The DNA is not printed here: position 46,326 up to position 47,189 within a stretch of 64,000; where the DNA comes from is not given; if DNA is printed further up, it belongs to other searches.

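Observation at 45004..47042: Operonic dockerin/cohesin-like pair suggesting a cell-surface anchoring module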

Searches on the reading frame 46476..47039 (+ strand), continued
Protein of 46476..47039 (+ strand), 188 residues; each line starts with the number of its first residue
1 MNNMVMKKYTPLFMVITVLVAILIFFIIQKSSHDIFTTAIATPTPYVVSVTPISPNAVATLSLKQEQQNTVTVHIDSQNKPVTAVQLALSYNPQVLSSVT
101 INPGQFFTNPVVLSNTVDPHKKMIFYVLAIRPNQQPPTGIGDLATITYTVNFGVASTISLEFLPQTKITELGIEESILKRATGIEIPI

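Call 46: find_encoding_contigs(protein=P0213, flank=5000, max_places=2)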
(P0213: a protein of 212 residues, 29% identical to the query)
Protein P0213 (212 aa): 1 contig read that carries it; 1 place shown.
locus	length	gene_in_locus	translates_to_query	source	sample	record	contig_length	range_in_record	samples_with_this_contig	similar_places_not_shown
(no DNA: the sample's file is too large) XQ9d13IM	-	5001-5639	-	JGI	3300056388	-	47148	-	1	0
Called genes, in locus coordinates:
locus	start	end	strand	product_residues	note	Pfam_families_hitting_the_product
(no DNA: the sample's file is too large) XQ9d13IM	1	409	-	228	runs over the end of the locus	PF01712:dNK, PF02223:Thymidylate_kin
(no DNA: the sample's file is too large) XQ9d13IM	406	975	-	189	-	PF06559:DCD_N, PF22769:DCD, PF00692:dUTPase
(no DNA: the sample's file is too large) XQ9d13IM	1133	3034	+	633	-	PF00092:VWA, PF13519:VWA_2, PF01835:MG2 (faint), PF17210:SdrD_B, PF17802:SpaA (faint), PF22904:NOMO1-like_2nd (weak), PF13620:CarboxypepD_reg (weak), PF02369:Big_1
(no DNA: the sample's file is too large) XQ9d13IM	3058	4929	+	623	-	PF00092:VWA, PF13519:VWA_2, PF22904:NOMO1-like_2nd (faint), PF13620:CarboxypepD_reg (weak), PF17210:SdrD_B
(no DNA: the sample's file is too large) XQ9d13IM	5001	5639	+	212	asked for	PF00963:Cohesin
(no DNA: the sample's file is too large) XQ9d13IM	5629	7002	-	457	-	PF08245:Mur_ligase_M, PF02875:Mur_ligase_C, PF27239:FOL3_C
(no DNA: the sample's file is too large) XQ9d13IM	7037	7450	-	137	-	PF20393:Pro_CA_2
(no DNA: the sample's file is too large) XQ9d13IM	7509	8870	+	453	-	PF08245:Mur_ligase_M (faint), PF02875:Mur_ligase_C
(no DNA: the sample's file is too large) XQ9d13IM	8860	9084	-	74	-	-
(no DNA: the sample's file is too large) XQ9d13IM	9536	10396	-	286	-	-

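Call 47: find_encoding_contigs(protein=P0214, flank=5000, max_places=2)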
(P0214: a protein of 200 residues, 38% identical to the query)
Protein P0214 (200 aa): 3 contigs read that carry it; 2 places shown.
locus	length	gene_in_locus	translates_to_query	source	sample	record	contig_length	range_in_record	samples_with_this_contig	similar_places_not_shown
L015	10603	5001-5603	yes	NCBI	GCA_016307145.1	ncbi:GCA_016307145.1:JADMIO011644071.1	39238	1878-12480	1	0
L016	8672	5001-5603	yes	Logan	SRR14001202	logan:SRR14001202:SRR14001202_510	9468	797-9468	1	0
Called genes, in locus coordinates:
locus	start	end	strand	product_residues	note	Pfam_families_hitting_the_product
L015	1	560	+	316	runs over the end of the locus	-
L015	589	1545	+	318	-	PF02739:5_3_exonuc_N, PF01367:5_3_exonuc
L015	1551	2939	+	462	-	-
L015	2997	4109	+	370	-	PF13439:Glyco_transf_4, PF00534:Glycos_transf_1, PF13692:Glyco_trans_1_4, PF13524:Glyco_trans_1_2 (weak)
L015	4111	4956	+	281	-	PF01149:Fapy_DNA_glyco, PF06831:H2TH, PF06827:zf-FPG_IleRS (weak)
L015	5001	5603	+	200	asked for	PF00963:Cohesin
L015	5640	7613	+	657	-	PF00404:Dockerin_1 (weak)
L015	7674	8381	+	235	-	PF00696:AA_kinase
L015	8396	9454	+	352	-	PF02463:SMC_N, PF13175:AAA_15, PF13476:AAA_23, PF13304:AAA_21 (faint)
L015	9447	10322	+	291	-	PF01256:Carb_kinase, PF02110:HK (weak)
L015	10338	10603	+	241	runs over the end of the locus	-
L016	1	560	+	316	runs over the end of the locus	-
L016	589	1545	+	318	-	PF02739:5_3_exonuc_N, PF01367:5_3_exonuc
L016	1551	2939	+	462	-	-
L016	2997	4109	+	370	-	PF13439:Glyco_transf_4, PF00534:Glycos_transf_1, PF13692:Glyco_trans_1_4, PF13524:Glyco_trans_1_2 (weak)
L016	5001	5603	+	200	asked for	PF00963:Cohesin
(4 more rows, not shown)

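Call 48: search_protein_families(library=pfam, proteins=[L006:3078-4934:+, L006:1138-3051:+, L009:3441-4958:+, L009:5657-6229:+, L013:2672-4915:+, L015:5640-7610:+, L011:4256-4963:-, L011:5670-6170:-], max_evalue=1)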
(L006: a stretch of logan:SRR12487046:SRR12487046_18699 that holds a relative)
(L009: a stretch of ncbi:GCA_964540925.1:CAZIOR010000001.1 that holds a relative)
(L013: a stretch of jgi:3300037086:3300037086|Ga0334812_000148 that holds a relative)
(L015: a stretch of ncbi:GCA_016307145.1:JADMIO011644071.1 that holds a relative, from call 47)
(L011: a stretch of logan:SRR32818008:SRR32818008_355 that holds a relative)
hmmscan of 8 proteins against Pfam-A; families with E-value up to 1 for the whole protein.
L006:3078-4934:+ (619 aa): 14 families
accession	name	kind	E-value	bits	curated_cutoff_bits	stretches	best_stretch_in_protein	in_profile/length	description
PF17210.9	SdrD_B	-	2.4e-16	60.3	29.7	1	263-356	5-97/112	SdrD B-like domain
PF00092.34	VWA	-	4.9e-16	59.9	23.8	1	56-251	3-174/174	von Willebrand factor type A domain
PF13519.12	VWA_2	-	1.9e-10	41.8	27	1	55-171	1-106/107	von Willebrand factor type A domain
PF13620.12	CarboxypepD_reg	-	1.3e-06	29.1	32.3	1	277-333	9-64/82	Carboxypeptidase regulatory-like domain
PF13768.12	VWA_3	-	2.7e-05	24.7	27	1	114-238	50-155/155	von Willebrand factor type A domain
PF00404.24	Dockerin_1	-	0.00012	22.6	22.9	1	556-608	2-51/57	Dockerin type I domain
PF17802.7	SpaA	-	0.00042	20.9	23.1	1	276-322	10-57/91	Prealbumin-like fold domain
PF22904.2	NOMO1-like_2nd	-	0.02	15.4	27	1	279-344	16-79/90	BOS complex subunit NOMO1-like, second beta sandwich domain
PF11974.14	bMG3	-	0.026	14.9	34.9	1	282-318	28-66/103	Bacterial alpha-2-macroglobulin MG3 domain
PF22058.2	X25_BaPul_like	-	0.027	15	27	1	301-338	27-65/87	Pullulanase X25 domain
PF18962.6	Por_Secre_tail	-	0.068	13.9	27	1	473-527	18-66/75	Secretion system C-terminal sorting domain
PF01060.29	TTR-52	-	0.087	13.9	24.9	0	283-317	12-49/79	Transthyretin-like family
PF13715.12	CarbopepD_reg_2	-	0.11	13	32.2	1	276-327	8-54/88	CarboxypepD_reg-like domain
PF14686.12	fn3_3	-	0.42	10.9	24.4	1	504-538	32-67/75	Polysaccharide lyase family 4, domain II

L006:1138-3051:+ (638 aa): 16 families
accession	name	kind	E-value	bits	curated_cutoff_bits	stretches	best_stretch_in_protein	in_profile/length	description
PF17210.9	SdrD_B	-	3.4e-15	56.7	29.7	1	254-328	3-76/112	SdrD B-like domain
PF00092.34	VWA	-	3.4e-14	53.9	23.8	1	50-244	3-174/174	von Willebrand factor type A domain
PF13519.12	VWA_2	-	2.1e-13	51.3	27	1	49-165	1-106/107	von Willebrand factor type A domain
PF13620.12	CarboxypepD_reg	-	4.9e-09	36.9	32.3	1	267-320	6-58/82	Carboxypeptidase regulatory-like domain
PF02369.22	Big_1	-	1.6e-08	35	34.9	2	374-437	20-80/93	Bacterial Ig-like domain (group 1)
PF01835.25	MG2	-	1.3e-05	25.9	32.8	1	473-545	13-82/96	MG2 domain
PF17802.7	SpaA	-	0.00025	21.6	23.1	1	265-313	6-55/91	Prealbumin-like fold domain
PF22058.2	X25_BaPul_like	-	0.00052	20.5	27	0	525-546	32-53/87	Pullulanase X25 domain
PF00404.24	Dockerin_1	-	0.0012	19.4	22.9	1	575-632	2-56/57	Dockerin type I domain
PF24025.1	Ig_DR_A0283-like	-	0.0079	16.9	27.1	0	266-315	12-61/102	DR_A0283-like, Ig-like domain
PF17789.7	MG4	-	0.014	16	24.7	1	374-423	17-64/95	Macroglobulin domain MG4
PF13768.12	VWA_3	-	0.04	14.4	27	1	115-231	58-155/155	von Willebrand factor type A domain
PF22904.2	NOMO1-like_2nd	-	0.042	14.4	27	1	272-320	16-64/90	BOS complex subunit NOMO1-like, second beta sandwich domain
PF11974.14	bMG3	-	0.15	12.5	34.9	1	274-351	27-99/103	Bacterial alpha-2-macroglobulin MG3 domain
PF24107.1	DUF7382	-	0.23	11.8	27.4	1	369-417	16-64/65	Domain of unknown function (DUF7382)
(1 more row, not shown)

L009:3441-4958:+ (506 aa): 3 families
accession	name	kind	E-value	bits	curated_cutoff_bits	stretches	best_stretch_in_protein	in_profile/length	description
PF10633.15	NPCBM_assoc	-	1.9e-09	38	24.4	2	169-235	3-68/78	NPCBM-associated, NEW3 domain of alpha-galactosidase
PF05223.17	MecA_N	-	0.016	15.9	22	0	45-86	65-105/117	NTF2-like N-terminal transpeptidase domain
PF00404.24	Dockerin_1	-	0.33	11.6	22.9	1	438-493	2-49/57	Dockerin type I domain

L009:5657-6229:+ (191 aa): 1 family
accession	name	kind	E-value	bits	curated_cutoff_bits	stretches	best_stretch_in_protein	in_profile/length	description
PF25656.1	DUF7945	-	0.07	13.8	27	1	86-139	12-63/123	Domain of unknown function (DUF7945)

L013:2672-4915:+ (748 aa): 2 families
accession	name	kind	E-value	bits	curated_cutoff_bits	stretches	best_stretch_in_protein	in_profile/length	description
PF00149.33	Metallophos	-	2e-07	32.1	21.5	1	63-241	20-191/191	Calcineurin-like phosphoesterase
PF13620.12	CarboxypepD_reg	-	0.029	15.2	32.3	1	627-658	46-77/82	Carboxypeptidase regulatory-like domain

L015:5640-7610:+ (657 aa): 3 families
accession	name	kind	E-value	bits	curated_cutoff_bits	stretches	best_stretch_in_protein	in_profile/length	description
PF00404.24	Dockerin_1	-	7.1e-06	26.6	22.9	1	595-646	1-50/57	Dockerin type I domain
PF17210.9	SdrD_B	-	0.0041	17.8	29.7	1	348-411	41-103/112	SdrD B-like domain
PF22796.1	SlpA_N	-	0.034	14.8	27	1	535-641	50-151/166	SlpA N-terminal domain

L011:4256-4963:- (236 aa): 4 families
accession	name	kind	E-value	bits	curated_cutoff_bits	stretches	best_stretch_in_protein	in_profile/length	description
PF13398.12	Peptidase_M50B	-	0.00061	20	26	1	65-192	24-139/201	Peptidase M50B-like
PF03006.26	HlyIII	-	0.11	12.5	26.2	0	28-189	44-185/224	Haemolysin-III related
PF02163.28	Peptidase_M50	-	0.13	12.1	27.2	1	65-93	9-39/221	Peptidase family M50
PF10762.14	DUF2583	-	0.35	11.8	27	0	4-65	2-60/88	Protein of unknown function (DUF2583)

L011:5670-6170:- (167 aa): 1 family
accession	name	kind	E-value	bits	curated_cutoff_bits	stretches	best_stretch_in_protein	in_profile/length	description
PF07883.17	Cupin_2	-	0.001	19.2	27.2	1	74-99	10-34/70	Cupin domain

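Call 56: search_solved_structures(query=A2, max_evalue=0.01, show_alignments=1)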
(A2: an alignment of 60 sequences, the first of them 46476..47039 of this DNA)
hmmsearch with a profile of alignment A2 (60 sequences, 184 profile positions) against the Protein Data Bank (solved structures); distinct sequences matched with E-value up to 0.01: 15.
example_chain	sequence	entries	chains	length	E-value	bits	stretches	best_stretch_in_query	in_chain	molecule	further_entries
3l8q_A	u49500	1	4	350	1.5e-07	34.5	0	72-174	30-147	Cellulosomal scaffoldin adaptor protein B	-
1g1k_A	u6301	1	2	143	1.4e-05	28.1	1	72-157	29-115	SCAFFOLDING PROTEIN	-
2vn5_A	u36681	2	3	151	1.8e-05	27.7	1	72-156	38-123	SCAFFOLDING PROTEIN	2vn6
4ums_A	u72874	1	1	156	1.9e-05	27.7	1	79-150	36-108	CELLULOSOMAL ANCHORING SCAFFOLDIN B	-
1zv9_A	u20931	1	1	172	5.4e-05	26.2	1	72-174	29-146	Cellulosomal scaffoldin adaptor protein B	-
2b59_A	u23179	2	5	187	5.9e-05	26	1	65-156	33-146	COG1196: Chromosome segregation ATPases | Scaffolding dockerin binding protein A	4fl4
3kcp_B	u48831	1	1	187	5.9e-05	26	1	65-156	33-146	Cellulosome anchoring protein, cohesin region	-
1qzn_A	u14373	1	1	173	6.8e-05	25.8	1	72-174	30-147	cellulosomal scaffoldin adaptor protein B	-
3f2l_A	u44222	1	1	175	7.1e-05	25.8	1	72-174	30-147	Cellulosomal scaffoldin adaptor protein B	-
3bwz_A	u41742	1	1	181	7.6e-05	25.7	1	72-174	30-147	Cellulosomal scaffoldin adaptor protein B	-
2bm3_A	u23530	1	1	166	0.00011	25.2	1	72-156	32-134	SCAFFOLDING DOCKERIN BINDING PROTEIN A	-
5g5d_A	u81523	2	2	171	0.00019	24.4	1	65-108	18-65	CELLULOSOME ANCHORING PROTEIN COHESIN REGION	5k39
5m0y_A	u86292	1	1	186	0.00019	24.3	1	72-156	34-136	Cellulosome anchoring protein cohesin region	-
4u3s_A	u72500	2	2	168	0.0012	21.8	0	66-104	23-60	Cellulosomal scaffoldin adaptor protein B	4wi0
3fnk_A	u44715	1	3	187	0.0035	20.2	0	73-104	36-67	Cellulosomal scaffoldin adaptor protein B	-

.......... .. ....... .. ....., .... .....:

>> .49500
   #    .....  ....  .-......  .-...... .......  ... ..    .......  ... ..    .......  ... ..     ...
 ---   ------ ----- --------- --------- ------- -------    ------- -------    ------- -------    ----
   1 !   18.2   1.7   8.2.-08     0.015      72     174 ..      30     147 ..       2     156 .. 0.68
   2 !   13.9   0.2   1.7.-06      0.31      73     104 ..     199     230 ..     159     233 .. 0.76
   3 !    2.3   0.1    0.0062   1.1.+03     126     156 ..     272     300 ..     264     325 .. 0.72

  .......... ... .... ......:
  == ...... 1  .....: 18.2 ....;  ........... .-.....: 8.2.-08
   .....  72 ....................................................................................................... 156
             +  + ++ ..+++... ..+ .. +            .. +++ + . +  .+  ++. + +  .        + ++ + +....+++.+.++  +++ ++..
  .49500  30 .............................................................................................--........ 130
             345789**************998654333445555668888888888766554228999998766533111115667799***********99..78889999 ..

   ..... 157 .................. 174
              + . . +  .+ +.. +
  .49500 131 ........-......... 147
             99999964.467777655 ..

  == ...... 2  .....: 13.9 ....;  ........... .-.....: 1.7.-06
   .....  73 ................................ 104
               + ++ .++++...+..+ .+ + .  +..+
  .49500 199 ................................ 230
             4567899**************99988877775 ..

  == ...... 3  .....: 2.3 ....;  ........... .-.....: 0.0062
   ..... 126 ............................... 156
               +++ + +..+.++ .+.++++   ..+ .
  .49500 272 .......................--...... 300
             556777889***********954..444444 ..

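Call 58: fold_search(model_id=the predicted structure, library=pdb)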
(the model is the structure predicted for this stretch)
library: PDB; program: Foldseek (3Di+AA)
matches with E <= 10: 969; with E <= 0.001: 0
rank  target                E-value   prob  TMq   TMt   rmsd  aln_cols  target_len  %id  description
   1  8k42_H                1.4e-02  0.97  0.30  0.21   7.3       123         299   15  Structure of full Banna virus (released 2024-03-27)
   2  2uy9                  3.9e-02  0.20  0.15  0.10  12.8       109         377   11  E162A mutant of Bacillus subtilis Oxalate Decarboxylase OxdC (released 2007-08-21)
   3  6tzp                  5.1e-02  0.15  0.15  0.09  13.1       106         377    9  W96F Oxalate Decarboxylase (B. subtilis) (released 2021-02-17)
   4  2uy8                  5.1e-02  0.14  0.15  0.09  14.9       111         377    9  R92A mutant of Bacillus subtilis Oxalate Decarboxylase OxdC (released 2007-08-21)
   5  1wky                  6.0e-02  0.66  0.27  0.15  11.6       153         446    8  Crystal structure of alkaline mannanase from Bacillus sp. strain JAMB-602: catalytic domain and its Carbohydrate Binding (released 2005-06-15)
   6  1of4_A                6.4e-02  0.33  0.23  0.24  15.4       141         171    8  Structural and thermodynamic dissection of specific mannan recognition by a carbohydrate-binding module, TmCBM27 (released 2003-04-17)
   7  8qf8_A                6.4e-02  0.12  0.13  0.05  14.6       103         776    9  GH146 beta-L-arabinofuranosidase from Bacteroides thetaioatomicron in complex with beta-l-arabinofurano cyclophellitol (released 2023-12-13)
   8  1oh4_A                8.3e-02  0.54  0.27  0.28  11.7       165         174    8  Structural and thermodynamic dissection of specific mannan recognition by a carbohydrate-binding module (released 2004-03-16)
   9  2v09                  8.3e-02  0.14  0.16  0.10  15.0       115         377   10  SENS161-164DSSN mutant of Bacillus subtilis Oxalate Decarboxylase OxdC (released 2007-10-30)
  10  6v7g                  8.7e-02  0.16  0.17  0.10  16.1       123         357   10  Binding of Benzoic Acid and Anions Within the Cupin Domains of the Vicillin Protein Canavalin from Jack Bean (canavalia  (released 2020-02-19)
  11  1of3_B                9.2e-02  0.21  0.21  0.22  12.4       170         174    7  Structural and thermodynamic dissection of specific mannan recognition by a carbohydrate-binding module, TmCBM27 (released 2003-04-17)
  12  6v7l_C                9.2e-02  0.14  0.17  0.11  16.1       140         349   13  The structure of the P212121 crystal form of canavalin at 173 K (released 2020-02-19)
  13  5hi0                  9.7e-02  0.13  0.15  0.10  15.0       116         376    9  The Substrate Binding Mode and Chemical Basis of a Reaction Specificity Switch in Oxalate Decarboxylase (released 2016-04-06)
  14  5vg3_B                1.0e-01  0.13  0.16  0.10  13.6       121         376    7  Structure of Oxalate Decarboxylase from Bacillus subtilis at pH 4.6 (released 2017-10-18)
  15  6l9i_A                1.0e-01  0.12  0.17  0.11  16.6       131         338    7  Crystal Structure of Lactobacillus farciminis Oxalate Decarboxylase Formate Complex (released 2021-01-20)
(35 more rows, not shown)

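Call 61: list_cluster_members(proteins=[P0003, window:46476-47039:+, window:51780-54578:+, window:55691-56071:+, window:54578-55660:+, P0002, P0006, P0222, P0214, P0216])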
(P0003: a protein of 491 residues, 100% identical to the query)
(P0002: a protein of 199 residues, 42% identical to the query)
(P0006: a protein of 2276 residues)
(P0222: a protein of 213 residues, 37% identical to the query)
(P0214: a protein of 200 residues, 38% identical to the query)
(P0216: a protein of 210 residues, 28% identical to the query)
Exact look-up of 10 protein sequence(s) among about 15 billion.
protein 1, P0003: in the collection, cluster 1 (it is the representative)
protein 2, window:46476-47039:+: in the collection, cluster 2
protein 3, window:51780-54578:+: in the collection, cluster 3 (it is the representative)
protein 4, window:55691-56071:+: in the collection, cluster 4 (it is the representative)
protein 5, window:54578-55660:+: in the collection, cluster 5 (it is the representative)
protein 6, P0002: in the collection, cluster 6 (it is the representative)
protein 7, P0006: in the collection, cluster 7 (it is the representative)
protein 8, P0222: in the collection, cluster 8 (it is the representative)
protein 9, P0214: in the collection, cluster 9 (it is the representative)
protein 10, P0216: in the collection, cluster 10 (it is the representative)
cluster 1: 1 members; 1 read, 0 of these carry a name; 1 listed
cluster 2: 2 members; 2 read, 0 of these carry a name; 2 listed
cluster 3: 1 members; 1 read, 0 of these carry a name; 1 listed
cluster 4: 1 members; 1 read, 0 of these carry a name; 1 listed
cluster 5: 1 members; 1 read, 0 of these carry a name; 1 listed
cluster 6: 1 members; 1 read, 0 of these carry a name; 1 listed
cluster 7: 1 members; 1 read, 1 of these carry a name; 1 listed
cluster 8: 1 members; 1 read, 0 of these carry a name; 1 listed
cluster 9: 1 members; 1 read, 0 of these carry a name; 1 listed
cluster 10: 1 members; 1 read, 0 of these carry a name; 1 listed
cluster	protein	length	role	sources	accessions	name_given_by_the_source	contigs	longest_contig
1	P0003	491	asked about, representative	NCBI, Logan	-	-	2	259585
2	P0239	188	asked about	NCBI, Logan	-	-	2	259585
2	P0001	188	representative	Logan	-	-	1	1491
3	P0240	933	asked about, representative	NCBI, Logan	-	-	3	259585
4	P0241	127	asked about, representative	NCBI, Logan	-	-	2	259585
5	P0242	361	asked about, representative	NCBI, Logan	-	-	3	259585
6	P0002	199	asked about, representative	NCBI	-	-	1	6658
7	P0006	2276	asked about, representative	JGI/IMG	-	hypothetical protein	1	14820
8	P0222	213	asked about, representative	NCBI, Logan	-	-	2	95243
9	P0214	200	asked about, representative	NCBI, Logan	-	-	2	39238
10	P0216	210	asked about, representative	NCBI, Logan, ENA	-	-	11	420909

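Call 68: find_encoding_contigs(protein=P0177, flank=5000, max_places=1)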
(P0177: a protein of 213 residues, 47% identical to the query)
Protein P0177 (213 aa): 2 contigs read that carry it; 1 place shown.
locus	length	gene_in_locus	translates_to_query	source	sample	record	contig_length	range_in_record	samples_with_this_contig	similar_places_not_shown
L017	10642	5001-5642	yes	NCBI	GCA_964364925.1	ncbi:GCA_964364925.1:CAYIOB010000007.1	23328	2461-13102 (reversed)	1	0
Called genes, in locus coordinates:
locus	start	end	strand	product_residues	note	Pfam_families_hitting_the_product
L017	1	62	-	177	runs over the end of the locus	PF06559:DCD_N (faint), PF22769:DCD, PF00692:dUTPase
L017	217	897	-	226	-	PF01712:dNK (weak), PF02223:Thymidylate_kin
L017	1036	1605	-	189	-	PF06559:DCD_N, PF22769:DCD, PF00692:dUTPase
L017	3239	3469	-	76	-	-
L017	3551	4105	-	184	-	-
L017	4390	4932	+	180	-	-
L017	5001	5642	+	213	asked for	PF00963:Cohesin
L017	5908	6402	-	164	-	-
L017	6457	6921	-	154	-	-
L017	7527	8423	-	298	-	-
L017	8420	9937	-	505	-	-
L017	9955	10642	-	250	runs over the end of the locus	PF00535:Glycos_transf_2, PF10111:Glyco_tranf_2_2, PF13641:Glyco_tranf_2_3 (weak)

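Call 69: find_encoding_contigs(protein=P0221, flank=5000, max_places=1)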
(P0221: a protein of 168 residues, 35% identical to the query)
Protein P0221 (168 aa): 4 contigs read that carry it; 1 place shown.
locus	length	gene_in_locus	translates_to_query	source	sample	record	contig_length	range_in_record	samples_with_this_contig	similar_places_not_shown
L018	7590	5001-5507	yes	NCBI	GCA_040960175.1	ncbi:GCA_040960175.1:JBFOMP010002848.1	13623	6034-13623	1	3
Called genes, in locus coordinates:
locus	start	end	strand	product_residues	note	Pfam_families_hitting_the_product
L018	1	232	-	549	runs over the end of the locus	-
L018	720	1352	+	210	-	PF02163:Peptidase_M50 (weak)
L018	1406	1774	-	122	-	PF05635:23S_rRNA_IVP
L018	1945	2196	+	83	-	PF01541:GIY-YIG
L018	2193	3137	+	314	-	-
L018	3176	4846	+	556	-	PF00404:Dockerin_1 (weak)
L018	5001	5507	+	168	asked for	PF00963:Cohesin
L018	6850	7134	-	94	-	PF15738:YafQ_toxin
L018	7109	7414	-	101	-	PF04221:RelB (weak)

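Call 70: find_encoding_contigs(protein=P0171, flank=5000, max_places=1)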
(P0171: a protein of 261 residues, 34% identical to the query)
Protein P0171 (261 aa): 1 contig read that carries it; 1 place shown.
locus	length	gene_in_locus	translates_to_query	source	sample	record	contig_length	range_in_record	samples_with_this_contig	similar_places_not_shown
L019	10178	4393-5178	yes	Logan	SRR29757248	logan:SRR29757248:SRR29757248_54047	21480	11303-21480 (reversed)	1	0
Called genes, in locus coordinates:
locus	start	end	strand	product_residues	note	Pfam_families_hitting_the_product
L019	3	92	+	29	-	?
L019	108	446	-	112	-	PF02311:AraC_binding (weak), PF07883:Cupin_2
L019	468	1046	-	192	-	-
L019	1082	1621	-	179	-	PF22769:DCD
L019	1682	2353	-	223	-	PF01712:dNK (faint), PF02223:Thymidylate_kin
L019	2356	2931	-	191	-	PF06559:DCD_N (weak), PF22769:DCD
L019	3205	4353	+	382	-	-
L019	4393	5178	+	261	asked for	PF00963:Cohesin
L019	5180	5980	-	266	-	PF01996:F420_ligase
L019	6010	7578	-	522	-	PF00329:Complex1_30kDa, PF00346:Complex1_49kDa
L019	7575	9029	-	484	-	PF00361:Proton_antipo_M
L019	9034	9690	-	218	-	-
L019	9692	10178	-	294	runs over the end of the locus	PF00146:NADHdh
